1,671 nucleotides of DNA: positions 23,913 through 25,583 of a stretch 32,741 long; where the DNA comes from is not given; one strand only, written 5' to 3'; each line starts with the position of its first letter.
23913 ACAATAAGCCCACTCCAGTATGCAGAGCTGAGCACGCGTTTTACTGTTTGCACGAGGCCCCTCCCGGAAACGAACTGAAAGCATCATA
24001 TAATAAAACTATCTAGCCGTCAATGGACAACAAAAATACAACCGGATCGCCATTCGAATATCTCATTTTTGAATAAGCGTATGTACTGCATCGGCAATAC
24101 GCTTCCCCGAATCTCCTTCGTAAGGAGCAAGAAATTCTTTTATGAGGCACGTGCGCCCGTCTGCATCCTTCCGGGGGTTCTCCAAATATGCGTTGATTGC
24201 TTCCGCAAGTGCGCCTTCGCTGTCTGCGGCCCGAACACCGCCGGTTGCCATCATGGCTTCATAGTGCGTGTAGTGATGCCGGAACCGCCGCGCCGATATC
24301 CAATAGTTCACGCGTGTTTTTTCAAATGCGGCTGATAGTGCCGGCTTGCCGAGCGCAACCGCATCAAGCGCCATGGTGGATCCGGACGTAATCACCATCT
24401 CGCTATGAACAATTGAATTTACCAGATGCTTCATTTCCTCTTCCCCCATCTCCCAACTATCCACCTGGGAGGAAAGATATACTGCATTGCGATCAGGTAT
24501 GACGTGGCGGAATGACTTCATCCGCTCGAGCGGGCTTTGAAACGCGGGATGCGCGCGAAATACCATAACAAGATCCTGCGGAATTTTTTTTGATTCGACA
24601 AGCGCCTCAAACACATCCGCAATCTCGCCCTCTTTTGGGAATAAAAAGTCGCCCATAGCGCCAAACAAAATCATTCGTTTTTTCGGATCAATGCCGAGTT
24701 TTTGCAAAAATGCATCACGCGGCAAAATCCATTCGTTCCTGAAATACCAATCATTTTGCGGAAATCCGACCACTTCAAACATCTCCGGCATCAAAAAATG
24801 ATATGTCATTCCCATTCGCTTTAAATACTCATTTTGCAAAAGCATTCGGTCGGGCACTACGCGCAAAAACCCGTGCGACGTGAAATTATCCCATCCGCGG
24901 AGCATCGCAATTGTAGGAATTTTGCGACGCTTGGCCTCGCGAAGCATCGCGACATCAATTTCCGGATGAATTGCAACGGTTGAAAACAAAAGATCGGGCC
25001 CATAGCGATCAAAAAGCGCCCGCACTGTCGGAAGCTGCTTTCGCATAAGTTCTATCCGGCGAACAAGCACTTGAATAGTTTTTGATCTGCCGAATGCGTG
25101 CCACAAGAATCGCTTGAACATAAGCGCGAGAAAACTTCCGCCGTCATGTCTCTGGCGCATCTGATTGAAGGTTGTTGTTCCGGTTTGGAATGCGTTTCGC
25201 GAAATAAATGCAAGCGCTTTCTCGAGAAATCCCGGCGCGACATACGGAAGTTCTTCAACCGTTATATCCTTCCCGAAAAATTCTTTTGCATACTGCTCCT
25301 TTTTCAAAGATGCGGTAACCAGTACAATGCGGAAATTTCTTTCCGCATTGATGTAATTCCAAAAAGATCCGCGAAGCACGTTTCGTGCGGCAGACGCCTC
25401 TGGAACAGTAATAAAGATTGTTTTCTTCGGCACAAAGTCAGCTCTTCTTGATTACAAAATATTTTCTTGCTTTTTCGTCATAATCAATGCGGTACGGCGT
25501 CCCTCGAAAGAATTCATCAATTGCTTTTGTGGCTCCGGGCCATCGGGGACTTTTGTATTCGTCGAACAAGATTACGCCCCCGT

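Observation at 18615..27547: Three collinear paralogues of an unassigned ~450-465 aa GT-B-like protein interleaved with cytidine-nucleotide sugar genes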

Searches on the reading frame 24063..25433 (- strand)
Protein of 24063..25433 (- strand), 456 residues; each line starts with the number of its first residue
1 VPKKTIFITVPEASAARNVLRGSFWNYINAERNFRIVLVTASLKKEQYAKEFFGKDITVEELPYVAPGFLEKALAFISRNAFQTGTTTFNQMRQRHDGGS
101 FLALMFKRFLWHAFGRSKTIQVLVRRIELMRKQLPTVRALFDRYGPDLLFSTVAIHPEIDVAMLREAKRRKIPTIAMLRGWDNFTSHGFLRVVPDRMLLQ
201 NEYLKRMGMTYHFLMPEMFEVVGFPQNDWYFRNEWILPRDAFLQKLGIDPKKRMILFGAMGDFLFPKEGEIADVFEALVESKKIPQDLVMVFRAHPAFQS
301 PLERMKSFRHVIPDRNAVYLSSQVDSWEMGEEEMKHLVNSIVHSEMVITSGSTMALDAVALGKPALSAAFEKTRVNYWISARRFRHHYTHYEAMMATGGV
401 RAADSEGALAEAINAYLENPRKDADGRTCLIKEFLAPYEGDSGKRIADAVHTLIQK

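Call 4: search_protein_families(library=pfam, proteins=[window:24063-25433:-], max_evalue=1)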
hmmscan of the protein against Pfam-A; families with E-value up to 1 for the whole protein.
window:24063-25433:- (456 aa): 1 family
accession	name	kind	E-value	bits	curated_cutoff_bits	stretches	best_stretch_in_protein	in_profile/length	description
PF04464.20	Glyphos_transf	-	5.4e-05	22.7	22.1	1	218-451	159-366/367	CDP-Glycerol:Poly(glycerophosphate) glycerophosphotransferase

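Call 5: search_protein_families(library=ncbifam, proteins=[window:24063-25433:-], max_evalue=1)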
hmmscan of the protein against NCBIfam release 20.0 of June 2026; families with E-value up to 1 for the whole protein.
window:24063-25433:- (456 aa): 2 families
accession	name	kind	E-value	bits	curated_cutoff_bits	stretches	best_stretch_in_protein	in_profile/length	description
NF046086.1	BFO_1060_trans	domain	5.2e-08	32.4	200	2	283-454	216-364/365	BFO_1060 family glycosyltransferase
TIGR04396.2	surf_polysacc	subfamily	0.0044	16.2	125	1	339-375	259-295/427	surface carbohydrate biosynthesis protein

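Call 13: find_homologous_proteins(query=window:24063-25433:-)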
Query window:24063-25433:- (456 aa): 136 proteins with E <= 0.001 among 8000 candidates; the best 120 are listed.
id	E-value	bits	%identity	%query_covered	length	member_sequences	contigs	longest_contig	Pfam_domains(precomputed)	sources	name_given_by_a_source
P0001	0.0e+0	1040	100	100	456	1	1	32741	-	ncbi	-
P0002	1.7e-205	701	68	98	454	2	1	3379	PF04464.21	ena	-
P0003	7.1e-191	653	64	98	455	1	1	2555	PF04464.21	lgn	-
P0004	1.8e-186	638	63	98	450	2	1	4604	PF04464.21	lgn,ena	-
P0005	1.8e-180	619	62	97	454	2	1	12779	PF04464.21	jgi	jgi:hypothetical protein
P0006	7.0e-180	617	62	97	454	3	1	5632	PF04464.21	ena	-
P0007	4.5e-179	614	61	99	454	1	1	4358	PF04464.21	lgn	-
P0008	6.3e-179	614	59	99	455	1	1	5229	PF04464.21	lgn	-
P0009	1.6e-178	612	61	98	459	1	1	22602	-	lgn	-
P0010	2.1e-174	599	60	98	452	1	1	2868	PF04464.21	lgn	-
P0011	1.1e-162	560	55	99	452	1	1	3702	PF04464.21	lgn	-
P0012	2.3e-161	556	57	98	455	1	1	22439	-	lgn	-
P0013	6.3e-155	534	54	98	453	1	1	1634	PF04464.21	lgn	-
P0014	1.0e-154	534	55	98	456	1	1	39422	PF04464.21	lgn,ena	-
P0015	5.5e-152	525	54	98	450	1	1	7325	PF04464.21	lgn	-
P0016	2.2e-144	500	49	99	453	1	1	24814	PF04464.21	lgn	-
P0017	9.2e-144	498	51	100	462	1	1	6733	PF04464.21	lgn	-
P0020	3.2e-138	479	50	99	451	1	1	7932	PF04464.21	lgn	-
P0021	2.7e-132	460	47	98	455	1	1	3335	PF04464.21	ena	-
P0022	3.9e-132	459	46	98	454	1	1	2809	PF04464.21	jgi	jgi:CDP-Glycerol:Poly(glycerophosphate) glycerophosphotransferase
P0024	8.1e-129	448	47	97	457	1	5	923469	PF04464.21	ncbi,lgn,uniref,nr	ncbi:MAG: CDP-glycerol glycerophosphotransferase family protein [Candidatus Sungiibacteriota bacteri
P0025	1.6e-128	447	46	99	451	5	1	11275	PF04464.21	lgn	-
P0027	1.8e-127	444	46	99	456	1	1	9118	PF04464.21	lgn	-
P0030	2.0e-118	414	43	98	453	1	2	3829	PF04464.21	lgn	-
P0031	2.1e-118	414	45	97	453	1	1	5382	PF04464.21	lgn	-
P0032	2.1e-117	411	43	99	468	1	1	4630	PF04464.21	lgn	-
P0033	3.3e-115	404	43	97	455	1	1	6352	PF04464.21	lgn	-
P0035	1.4e-114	401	44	98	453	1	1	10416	PF04464.21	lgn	-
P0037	4.4e-113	397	43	99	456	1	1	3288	PF04464.21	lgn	-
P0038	4.6e-112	393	43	97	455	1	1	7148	PF04464.21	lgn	-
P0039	1.5e-110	388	43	98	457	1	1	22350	PF04464.21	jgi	-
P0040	4.9e-110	386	42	99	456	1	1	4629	PF04464.21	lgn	-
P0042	2.5e-109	384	48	77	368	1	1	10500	PF04464.21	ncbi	-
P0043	2.7e-109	384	41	99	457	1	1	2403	PF04464.21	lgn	-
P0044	4.0e-108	380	39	99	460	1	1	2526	PF04464.21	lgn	-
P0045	5.5e-108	380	42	99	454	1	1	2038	PF04464.21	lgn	-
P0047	2.6e-107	378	41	99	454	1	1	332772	PF04464.21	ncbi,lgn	-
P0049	5.5e-105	370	41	99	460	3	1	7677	PF04464.21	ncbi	-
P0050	1.9e-104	368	43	97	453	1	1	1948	PF04464.21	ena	-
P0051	1.3e-103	365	42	97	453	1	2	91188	PF04464.21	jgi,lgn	-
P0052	2.7e-103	364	41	99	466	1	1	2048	PF04464.21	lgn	-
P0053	1.3e-102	362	40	99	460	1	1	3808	PF04464.21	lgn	-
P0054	9.7e-102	359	40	97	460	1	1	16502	PF04464.21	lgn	-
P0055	6.2e-101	357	41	99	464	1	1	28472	PF04464.21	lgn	-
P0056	6.3e-101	356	39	98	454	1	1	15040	PF04464.21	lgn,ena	-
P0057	1.5e-99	352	39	97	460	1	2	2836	PF04464.21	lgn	-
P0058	1.7e-99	352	40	97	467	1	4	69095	PF04464.21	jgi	jgi:hypothetical protein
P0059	9.4e-99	349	47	71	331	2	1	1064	PF04464.21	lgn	-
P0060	2.0e-98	348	39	99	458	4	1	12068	PF04464.21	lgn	-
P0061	3.6e-98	347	41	95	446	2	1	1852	PF04464.21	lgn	-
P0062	3.3e-96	341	39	97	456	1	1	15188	PF04464.21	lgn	-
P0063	1.7e-95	339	39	99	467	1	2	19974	PF04464.21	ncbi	-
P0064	1.1e-93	333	38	100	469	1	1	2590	PF04464.21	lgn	-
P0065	1.8e-92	329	38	99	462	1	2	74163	PF04464.21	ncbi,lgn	-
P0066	3.5e-92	328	38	99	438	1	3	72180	PF04464.21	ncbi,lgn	-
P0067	9.5e-90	320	38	97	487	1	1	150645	PF04464.21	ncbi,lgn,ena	-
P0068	1.9e-86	309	36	97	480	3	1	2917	PF04464.21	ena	-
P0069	1.9e-82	296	36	97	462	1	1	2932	PF04464.21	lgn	-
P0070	3.2e-79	285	33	98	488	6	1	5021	PF04464.21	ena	-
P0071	2.3e-78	282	34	98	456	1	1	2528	PF04464.21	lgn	-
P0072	1.4e-77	280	35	99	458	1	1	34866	PF04464.21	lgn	-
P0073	2.1e-77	279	34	98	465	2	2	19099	PF04464.21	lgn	-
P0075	6.9e-77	277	37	98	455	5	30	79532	PF04464.21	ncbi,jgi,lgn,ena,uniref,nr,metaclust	ncbi:MAG: hypothetical protein A2131_02190 [Candidatus Sungbacteria bacterium GWC2_49_10]|uniref:UDP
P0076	1.1e-73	267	33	97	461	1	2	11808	PF04464.21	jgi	jgi:hypothetical protein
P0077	5.9e-73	264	33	98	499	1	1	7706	PF04464.21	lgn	-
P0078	1.7e-71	259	34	98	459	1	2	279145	PF04464.21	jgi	jgi:CDP-glycerol glycerophosphotransferase (TagB/SpsB family)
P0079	7.3e-70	254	31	99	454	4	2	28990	PF04464.21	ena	-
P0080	6.8e-67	244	34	98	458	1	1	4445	PF04464.21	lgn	-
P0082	1.3e-58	217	32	99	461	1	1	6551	PF04464.21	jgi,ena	-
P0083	9.6e-58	214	34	98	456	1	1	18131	PF04464.21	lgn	-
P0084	1.5e-57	214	31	98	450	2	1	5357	PF04464.21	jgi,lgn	-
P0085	1.7e-57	213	30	98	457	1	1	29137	PF04464.21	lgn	-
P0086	2.8e-57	213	30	98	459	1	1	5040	PF04464.21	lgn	-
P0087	5.7e-56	208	33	99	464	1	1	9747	PF04464.21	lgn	-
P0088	2.1e-55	206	29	98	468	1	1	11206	PF04464.21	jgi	jgi:hypothetical protein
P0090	2.6e-53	200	30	99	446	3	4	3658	PF04464.21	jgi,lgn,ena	-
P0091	1.1e-52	197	30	98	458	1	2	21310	PF04464.21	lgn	-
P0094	3.8e-51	192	29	99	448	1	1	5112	PF04464.21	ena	-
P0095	4.8e-51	192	31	98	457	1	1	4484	PF04464.21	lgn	-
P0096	2.1e-50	190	29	98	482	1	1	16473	PF04464.21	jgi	jgi:hypothetical protein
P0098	7.8e-50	188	29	97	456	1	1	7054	PF04464.21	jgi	-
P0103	6.0e-47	179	29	97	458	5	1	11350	PF04464.21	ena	-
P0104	6.3e-47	179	28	99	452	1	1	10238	PF04464.21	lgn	-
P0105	4.5e-46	176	28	99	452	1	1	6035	PF04464.21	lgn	-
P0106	8.1e-46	175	26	100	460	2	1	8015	PF04464.21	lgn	-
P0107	1.1e-45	174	26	99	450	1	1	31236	PF04464.21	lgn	-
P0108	1.6e-45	174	29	99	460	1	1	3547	PF04464.21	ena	-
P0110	2.6e-44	170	27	99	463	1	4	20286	PF04464.21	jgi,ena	-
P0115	7.4e-42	162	27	99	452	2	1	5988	PF04464.21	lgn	-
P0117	3.5e-41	160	27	97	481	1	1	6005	PF02350.26,PF04464.21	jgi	jgi:hypothetical protein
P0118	1.9e-40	157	29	97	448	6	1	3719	PF04464.21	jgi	jgi:hypothetical protein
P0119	5.9e-40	156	27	98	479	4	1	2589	PF04464.21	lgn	-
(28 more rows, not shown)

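Call 23: find_encoding_contigs(protein=P0024, flank=10000, max_places=2)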
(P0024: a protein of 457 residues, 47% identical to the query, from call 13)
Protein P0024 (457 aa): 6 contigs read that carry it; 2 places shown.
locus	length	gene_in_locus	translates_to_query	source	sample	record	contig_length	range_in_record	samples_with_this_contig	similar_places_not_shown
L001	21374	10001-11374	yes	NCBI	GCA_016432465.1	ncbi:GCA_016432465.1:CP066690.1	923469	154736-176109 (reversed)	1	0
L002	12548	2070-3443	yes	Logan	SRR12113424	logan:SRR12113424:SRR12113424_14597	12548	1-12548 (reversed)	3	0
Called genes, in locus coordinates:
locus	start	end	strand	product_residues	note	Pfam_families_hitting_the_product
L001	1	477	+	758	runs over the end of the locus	PF08757:CotH, PF05048:NosD, PF13229:Beta_helix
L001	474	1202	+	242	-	PF09359:VTC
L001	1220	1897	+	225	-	PF16316:DUF4956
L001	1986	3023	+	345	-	PF00534:Glycos_transf_1, PF13692:Glyco_trans_1_4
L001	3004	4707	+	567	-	PF02543:Carbam_trans_N, PF16861:Carbam_trans_C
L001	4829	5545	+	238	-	-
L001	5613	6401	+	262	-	PF00535:Glycos_transf_2, PF10111:Glyco_tranf_2_2 (weak)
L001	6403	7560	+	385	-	PF00534:Glycos_transf_1, PF13692:Glyco_trans_1_4, PF13524:Glyco_trans_1_2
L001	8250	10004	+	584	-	PF02543:Carbam_trans_N, PF16861:Carbam_trans_C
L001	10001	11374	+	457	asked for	PF04464:Glyphos_transf (faint)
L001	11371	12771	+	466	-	PF04464:Glyphos_transf (weak)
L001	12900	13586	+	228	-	-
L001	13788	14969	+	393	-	-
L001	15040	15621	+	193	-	PF08282:Hydrolase_3 (weak)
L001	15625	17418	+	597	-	PF00664:ABC_membrane, PF00005:ABC_tran, PF02463:SMC_N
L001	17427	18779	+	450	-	PF04464:Glyphos_transf (faint)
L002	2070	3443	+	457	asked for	PF04464:Glyphos_transf (faint)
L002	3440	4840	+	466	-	PF04464:Glyphos_transf (weak)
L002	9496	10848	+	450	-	PF04464:Glyphos_transf (faint)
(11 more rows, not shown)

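Call 25: find_encoding_contigs(protein=P0078, flank=10000, max_places=1)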
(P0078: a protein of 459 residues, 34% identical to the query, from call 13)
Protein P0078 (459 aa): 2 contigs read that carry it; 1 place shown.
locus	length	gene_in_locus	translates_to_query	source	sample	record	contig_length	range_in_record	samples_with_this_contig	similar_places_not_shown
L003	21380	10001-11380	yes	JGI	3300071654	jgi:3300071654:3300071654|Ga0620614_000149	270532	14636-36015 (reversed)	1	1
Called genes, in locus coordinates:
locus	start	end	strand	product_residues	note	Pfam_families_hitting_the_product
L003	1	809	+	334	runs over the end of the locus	PF00106:adh_short (weak), PF01073:3Beta_HSD, PF01370:Epimerase, PF02719:Polysacc_synt_2, PF04321:RmlD_sub_bind, PF07993:NAD_binding_4 (faint), PF16363:GDP_Man_Dehyd, PF13460:NAD_binding_10 (weak), +1 more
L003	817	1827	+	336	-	PF20706:GT4-conflict (weak), PF00534:Glycos_transf_1, PF13692:Glyco_trans_1_4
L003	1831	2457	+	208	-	PF13489:Methyltransf_23, PF08241:Methyltransf_11, PF13649:Methyltransf_25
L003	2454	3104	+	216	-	PF13489:Methyltransf_23, PF08241:Methyltransf_11 (weak)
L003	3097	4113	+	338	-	PF03016:Exostosin_GT47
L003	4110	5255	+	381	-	PF00534:Glycos_transf_1, PF13692:Glyco_trans_1_4, PF13524:Glyco_trans_1_2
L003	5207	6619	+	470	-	PF01943:Polysacc_synt, PF13440:Polysacc_synt_3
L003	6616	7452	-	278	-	PF05721:PhyH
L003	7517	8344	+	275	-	-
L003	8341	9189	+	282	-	PF13489:Methyltransf_23, PF05148:Methyltransf_8 (weak), PF08241:Methyltransf_11, PF08242:Methyltransf_12 (weak), PF13649:Methyltransf_25 (weak), PF13847:Methyltransf_31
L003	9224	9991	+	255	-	PF13489:Methyltransf_23, PF13847:Methyltransf_31 (weak), PF08241:Methyltransf_11, PF08242:Methyltransf_12 (weak), PF13649:Methyltransf_25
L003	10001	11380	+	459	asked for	PF04464:Glyphos_transf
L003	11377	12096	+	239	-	PF02348:CTP_transf_3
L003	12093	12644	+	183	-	PF08282:Hydrolase_3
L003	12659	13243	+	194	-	PF00300:His_Phos_1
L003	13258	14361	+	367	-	PF03102:NeuB, PF08666:SAF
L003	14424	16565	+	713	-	PF04932:Wzy_C, PF13428:TPR_14 (faint), PF07719:TPR_2 (faint), PF14559:TPR_19 (faint)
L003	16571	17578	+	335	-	PF01565:FAD_binding_4, PF02873:MurB_C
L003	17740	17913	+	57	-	-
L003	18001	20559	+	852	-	PF07517:SecA_DEAD, PF01043:SecA_PP_bind, PF21090:P-loop_SecA, PF07516:SecA_SW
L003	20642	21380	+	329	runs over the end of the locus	PF01018:GTP1_OBG, PF01926:MMR_HSR1, PF02421:FeoB_N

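Call 26: find_encoding_contigs(protein=P0047, flank=10000, max_places=1)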
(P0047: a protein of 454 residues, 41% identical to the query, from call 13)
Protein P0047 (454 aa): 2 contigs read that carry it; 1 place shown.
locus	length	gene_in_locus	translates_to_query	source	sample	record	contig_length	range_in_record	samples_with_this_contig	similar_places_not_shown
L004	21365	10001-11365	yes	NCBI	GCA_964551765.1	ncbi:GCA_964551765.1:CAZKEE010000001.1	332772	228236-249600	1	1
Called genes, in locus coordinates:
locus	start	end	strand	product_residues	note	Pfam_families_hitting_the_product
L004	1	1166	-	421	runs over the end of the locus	PF08421:Methyltransf_13, PF13489:Methyltransf_23, PF08484:Methyltransf_14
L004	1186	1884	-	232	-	PF01370:Epimerase (faint)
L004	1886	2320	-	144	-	PF14667:Polysacc_synt_C, PF00190:Cupin_1 (weak), PF07883:Cupin_2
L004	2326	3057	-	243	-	PF00535:Glycos_transf_2, PF10111:Glyco_tranf_2_2 (weak)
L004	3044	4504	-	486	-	PF13231:PMT_2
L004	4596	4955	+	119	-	PF01648:ACPS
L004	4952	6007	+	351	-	PF12689:Acid_PPase (faint)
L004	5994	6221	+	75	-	-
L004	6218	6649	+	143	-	PF01575:MaoC_dehydratas, PF13452:FAS1_DH_region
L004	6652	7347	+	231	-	PF00106:adh_short, PF01370:Epimerase (weak), PF08659:KR (faint), PF13561:adh_short_C2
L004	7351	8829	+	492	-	PF03062:MBOAT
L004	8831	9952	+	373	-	-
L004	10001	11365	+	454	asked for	PF04464:Glyphos_transf (weak)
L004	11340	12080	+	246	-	PF02348:CTP_transf_3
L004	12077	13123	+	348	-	PF03102:NeuB, PF08666:SAF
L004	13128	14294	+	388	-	PF02350:Epimerase_2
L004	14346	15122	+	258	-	PF13489:Methyltransf_23, PF08241:Methyltransf_11 (weak)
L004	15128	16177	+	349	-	PF00534:Glycos_transf_1, PF13692:Glyco_trans_1_4, PF13524:Glyco_trans_1_2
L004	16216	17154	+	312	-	-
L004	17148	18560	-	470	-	PF01943:Polysacc_synt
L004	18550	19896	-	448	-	PF09594:GT87 (weak), PF13231:PMT_2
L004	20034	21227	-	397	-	PF13385:Laminin_G_3, PF02210:Laminin_G_2 (weak)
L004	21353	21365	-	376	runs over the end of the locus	PF13439:Glyco_transf_4, PF13579:Glyco_trans_4_4, PF00534:Glycos_transf_1, PF13692:Glyco_trans_1_4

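Call 27: predict_structure(alignment_id=A1)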
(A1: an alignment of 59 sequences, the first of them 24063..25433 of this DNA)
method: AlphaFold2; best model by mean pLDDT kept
length: 456 residues; sequences in the alignment: 59
mean_pLDDT: 96.2   pTM: 0.93
mean pLDDT of the five models: 96.2, 96.1, 95.8, 95.8, 95.6
residues with pLDDT >= 90: 438; 70-90: 17; 50-70: 1; < 50: 0
segments of 3 or more residues with pLDDT < 50: none
pLDDT, mean of each block of 10 residues (from residue 1): 94 95 96 96 96 96 96 97 97 95 98 96 98 96 98 97 98 97 95 98 98 98 97 97 98 97 90 98 99 93 94 93 88 97 98 97 97 93 94 98 98 99 98 96 98 95
secondary structure, 60 per line:
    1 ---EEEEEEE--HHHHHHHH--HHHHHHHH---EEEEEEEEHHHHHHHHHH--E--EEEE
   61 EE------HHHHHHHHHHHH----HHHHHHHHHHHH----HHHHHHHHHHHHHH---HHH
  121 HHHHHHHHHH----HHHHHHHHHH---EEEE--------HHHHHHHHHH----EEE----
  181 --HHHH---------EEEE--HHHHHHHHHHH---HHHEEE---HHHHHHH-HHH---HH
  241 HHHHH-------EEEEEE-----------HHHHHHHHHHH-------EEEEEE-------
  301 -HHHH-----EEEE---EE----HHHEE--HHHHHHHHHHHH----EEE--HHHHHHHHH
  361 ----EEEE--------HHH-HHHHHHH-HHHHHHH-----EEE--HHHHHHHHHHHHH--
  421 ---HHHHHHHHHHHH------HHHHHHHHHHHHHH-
elements in order: E4-10 H13-20 H23-30 E34-41 H42-51 E57-62 H69-80 H85-96 H101-114 H118-130 H135-144 E148-151 H160-169 E174-176 H183-186 E196-199 H202-212 E219-221 H225-231 H239-245 E253-258 H270-280 E288-293 H302-305 E311-314 H331-342 E347-349 H352-360 E365-368 H381-387 H389-395 E401-403 H406-418 H424-435 H442-455
